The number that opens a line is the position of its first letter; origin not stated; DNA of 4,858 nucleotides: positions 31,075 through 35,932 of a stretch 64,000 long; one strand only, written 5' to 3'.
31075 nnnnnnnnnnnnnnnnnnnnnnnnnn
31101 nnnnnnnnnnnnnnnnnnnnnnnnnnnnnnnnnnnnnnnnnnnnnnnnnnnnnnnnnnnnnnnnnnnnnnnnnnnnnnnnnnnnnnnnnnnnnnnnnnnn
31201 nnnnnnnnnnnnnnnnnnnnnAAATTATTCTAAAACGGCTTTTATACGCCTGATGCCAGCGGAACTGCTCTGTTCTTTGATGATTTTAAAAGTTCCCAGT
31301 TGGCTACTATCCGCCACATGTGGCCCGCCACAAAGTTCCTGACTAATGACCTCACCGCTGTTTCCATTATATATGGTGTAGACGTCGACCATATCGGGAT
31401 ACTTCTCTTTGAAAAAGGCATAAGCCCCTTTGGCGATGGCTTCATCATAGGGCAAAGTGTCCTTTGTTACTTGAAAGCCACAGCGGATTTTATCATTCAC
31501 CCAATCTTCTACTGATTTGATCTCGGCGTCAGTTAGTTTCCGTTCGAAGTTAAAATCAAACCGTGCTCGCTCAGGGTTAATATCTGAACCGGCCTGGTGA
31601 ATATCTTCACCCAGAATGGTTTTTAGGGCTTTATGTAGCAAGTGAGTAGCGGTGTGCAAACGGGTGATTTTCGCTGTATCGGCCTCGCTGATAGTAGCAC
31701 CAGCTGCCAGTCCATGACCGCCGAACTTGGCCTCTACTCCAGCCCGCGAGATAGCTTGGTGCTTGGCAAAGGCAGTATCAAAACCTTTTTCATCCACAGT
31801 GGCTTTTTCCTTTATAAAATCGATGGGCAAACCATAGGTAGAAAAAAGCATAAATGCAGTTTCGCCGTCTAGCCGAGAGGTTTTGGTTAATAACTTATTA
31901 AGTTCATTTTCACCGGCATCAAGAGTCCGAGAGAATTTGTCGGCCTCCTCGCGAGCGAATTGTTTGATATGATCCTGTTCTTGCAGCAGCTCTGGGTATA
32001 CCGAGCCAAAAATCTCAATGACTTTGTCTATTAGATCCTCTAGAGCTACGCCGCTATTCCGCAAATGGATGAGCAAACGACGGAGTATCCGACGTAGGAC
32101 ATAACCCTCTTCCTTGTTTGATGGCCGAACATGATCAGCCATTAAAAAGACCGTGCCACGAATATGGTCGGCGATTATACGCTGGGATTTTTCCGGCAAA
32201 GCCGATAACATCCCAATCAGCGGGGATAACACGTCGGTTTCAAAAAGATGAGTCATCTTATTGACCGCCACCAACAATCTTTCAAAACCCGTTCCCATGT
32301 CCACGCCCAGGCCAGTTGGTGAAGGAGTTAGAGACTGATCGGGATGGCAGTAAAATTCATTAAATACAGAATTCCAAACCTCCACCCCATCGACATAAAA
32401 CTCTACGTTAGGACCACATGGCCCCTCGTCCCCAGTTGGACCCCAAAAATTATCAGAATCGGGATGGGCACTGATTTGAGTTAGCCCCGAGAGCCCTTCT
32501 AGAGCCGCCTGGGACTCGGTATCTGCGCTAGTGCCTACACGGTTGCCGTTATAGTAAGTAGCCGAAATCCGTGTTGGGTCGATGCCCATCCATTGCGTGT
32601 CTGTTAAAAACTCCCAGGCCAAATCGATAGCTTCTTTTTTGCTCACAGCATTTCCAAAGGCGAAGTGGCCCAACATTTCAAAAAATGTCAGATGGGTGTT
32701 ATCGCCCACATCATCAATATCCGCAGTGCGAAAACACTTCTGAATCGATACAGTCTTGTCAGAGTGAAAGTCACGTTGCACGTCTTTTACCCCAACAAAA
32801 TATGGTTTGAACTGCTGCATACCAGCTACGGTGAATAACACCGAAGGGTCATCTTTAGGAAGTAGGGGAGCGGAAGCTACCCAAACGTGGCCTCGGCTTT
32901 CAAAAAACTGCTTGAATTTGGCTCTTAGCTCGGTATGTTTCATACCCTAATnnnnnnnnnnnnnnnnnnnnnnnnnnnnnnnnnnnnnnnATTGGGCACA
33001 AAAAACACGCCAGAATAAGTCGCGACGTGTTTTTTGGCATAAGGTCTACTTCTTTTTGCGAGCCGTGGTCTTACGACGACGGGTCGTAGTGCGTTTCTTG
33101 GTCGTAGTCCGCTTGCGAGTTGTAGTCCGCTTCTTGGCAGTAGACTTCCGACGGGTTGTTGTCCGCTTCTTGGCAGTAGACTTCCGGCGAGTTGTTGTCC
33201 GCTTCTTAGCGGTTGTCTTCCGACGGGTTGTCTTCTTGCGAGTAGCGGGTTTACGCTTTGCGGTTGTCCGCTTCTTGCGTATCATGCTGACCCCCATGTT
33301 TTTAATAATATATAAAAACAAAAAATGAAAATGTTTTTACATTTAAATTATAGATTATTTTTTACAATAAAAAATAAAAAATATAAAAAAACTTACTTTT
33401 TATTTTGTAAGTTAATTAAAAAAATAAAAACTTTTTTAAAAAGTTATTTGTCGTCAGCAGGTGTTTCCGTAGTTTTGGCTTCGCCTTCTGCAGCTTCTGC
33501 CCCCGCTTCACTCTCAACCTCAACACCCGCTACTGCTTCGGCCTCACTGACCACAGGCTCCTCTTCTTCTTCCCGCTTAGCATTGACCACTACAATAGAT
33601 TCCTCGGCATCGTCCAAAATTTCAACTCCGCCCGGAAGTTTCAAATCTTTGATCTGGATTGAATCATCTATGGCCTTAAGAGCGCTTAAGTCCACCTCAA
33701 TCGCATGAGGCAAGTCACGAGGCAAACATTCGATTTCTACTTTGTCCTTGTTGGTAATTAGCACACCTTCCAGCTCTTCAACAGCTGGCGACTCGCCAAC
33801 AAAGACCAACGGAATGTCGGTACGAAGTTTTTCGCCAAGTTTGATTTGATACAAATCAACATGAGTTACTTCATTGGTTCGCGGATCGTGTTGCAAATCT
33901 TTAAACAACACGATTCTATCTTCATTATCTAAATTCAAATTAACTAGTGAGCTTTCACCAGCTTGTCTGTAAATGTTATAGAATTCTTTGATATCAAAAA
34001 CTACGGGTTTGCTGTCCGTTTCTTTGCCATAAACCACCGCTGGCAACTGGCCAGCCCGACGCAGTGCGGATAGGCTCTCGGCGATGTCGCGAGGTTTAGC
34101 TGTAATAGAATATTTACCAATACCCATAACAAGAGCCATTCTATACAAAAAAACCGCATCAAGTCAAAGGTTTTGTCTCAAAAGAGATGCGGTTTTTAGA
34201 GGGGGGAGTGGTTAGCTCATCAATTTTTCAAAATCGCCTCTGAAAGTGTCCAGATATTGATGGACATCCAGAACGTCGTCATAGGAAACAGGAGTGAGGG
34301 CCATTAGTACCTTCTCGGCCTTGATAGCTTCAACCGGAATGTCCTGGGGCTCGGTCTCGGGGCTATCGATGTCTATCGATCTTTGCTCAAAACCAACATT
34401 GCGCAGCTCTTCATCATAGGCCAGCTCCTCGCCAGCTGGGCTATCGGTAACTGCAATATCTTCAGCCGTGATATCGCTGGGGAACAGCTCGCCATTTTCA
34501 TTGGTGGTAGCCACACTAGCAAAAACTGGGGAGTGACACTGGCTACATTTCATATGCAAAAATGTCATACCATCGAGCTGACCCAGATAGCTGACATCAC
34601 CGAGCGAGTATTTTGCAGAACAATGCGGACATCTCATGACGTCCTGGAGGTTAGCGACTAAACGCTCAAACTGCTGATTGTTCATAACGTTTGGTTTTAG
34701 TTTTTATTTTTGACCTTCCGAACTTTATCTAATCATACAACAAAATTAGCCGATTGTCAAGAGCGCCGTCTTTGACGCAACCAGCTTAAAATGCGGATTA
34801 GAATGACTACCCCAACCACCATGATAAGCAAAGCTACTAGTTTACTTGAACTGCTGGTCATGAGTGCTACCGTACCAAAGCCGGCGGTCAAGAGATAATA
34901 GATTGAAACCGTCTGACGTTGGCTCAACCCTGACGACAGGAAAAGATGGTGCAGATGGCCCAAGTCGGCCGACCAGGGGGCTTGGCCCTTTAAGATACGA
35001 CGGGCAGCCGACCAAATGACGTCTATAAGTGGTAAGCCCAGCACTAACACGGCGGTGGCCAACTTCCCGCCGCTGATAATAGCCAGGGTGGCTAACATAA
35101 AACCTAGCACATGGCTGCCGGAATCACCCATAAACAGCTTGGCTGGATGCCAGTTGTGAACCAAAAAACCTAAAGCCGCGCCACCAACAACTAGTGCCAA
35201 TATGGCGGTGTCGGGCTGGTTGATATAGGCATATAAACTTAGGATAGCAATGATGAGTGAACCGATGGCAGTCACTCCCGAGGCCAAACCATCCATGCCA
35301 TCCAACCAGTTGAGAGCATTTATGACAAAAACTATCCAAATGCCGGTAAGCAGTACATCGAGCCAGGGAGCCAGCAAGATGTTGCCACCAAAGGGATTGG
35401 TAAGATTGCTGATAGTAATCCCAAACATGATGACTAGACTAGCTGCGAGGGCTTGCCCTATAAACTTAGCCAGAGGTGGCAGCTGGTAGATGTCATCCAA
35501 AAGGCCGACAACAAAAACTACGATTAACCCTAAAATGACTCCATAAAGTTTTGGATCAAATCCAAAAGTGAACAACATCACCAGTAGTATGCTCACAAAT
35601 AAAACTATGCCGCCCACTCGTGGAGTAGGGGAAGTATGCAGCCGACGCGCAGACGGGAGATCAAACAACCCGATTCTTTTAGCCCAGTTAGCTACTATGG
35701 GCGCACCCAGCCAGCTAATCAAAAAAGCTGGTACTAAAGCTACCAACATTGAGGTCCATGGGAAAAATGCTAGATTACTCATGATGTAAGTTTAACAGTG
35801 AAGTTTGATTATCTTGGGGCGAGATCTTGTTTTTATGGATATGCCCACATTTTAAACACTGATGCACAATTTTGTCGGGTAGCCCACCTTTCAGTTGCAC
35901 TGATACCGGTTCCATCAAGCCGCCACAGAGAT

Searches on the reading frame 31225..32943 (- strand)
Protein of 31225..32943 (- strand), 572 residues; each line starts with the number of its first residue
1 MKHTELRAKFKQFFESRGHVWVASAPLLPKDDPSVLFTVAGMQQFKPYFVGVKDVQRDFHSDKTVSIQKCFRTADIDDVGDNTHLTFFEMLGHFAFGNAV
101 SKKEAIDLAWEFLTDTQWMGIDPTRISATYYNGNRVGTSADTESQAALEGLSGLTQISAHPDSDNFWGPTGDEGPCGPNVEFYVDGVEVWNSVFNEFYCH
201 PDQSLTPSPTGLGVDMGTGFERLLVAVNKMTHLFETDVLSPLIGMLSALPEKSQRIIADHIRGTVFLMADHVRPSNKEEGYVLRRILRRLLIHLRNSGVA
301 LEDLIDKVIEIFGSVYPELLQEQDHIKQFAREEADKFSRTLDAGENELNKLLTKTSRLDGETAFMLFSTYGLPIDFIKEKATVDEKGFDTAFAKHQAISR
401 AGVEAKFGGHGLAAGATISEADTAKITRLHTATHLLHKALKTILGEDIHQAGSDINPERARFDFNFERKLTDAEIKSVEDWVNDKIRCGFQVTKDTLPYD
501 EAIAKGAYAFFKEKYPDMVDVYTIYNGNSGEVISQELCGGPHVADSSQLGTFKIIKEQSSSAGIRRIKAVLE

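Call 17: search_protein_families(library=pfam, proteins=[window:31225-32943:-], max_evalue=0.001)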
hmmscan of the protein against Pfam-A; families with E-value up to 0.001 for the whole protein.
window:31225-32943:- (572 aa): 2 families
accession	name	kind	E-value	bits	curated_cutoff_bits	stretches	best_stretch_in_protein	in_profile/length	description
PF01411.24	tRNA-synt_2c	-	3.2e-93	313.6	30.3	1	5-407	1-436/552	tRNA synthetases class II (A)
PF07973.19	tRNA_SAD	-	3.1e-12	46.7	24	1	521-567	3-43/44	Threonyl and Alanyl tRNA synthetase second additional domain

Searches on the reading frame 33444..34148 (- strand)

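Call 17: search_protein_families(library=pfam, proteins=[window:33444-34148:-], max_evalue=0.001)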
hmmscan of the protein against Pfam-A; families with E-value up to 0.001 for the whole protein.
window:33444-34148:- (234 aa): 2 families
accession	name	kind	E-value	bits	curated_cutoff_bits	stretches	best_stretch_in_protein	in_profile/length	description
PF14693.11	Ribosomal_TL5_C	-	2.7e-23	82.6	27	1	107-191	1-83/84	Ribosomal protein TL5, C-terminal domain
PF01386.24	Ribosomal_L25p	-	3.2e-19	69.6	23.6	1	15-99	1-82/82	Ribosomal L25p family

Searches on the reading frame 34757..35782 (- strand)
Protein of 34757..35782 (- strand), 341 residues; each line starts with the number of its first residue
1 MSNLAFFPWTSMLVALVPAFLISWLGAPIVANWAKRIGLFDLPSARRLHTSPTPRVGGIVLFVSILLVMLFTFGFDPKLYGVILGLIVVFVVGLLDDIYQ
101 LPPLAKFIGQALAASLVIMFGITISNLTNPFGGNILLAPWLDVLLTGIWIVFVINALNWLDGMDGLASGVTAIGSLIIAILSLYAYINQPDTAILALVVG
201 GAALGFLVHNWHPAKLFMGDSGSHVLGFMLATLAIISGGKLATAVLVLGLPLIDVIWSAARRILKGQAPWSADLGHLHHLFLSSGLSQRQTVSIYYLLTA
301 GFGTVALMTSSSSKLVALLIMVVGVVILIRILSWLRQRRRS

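Call 17: search_protein_families(library=pfam, proteins=[window:34757-35782:-], max_evalue=0.001)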
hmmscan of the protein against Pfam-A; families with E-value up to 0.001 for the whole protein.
window:34757-35782:- (341 aa): 1 family
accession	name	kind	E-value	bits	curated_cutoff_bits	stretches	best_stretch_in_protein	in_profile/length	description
PF00953.26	Glycos_transf_4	-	1.9e-39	135.7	27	1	81-237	3-159/160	Glycosyl transferase family 4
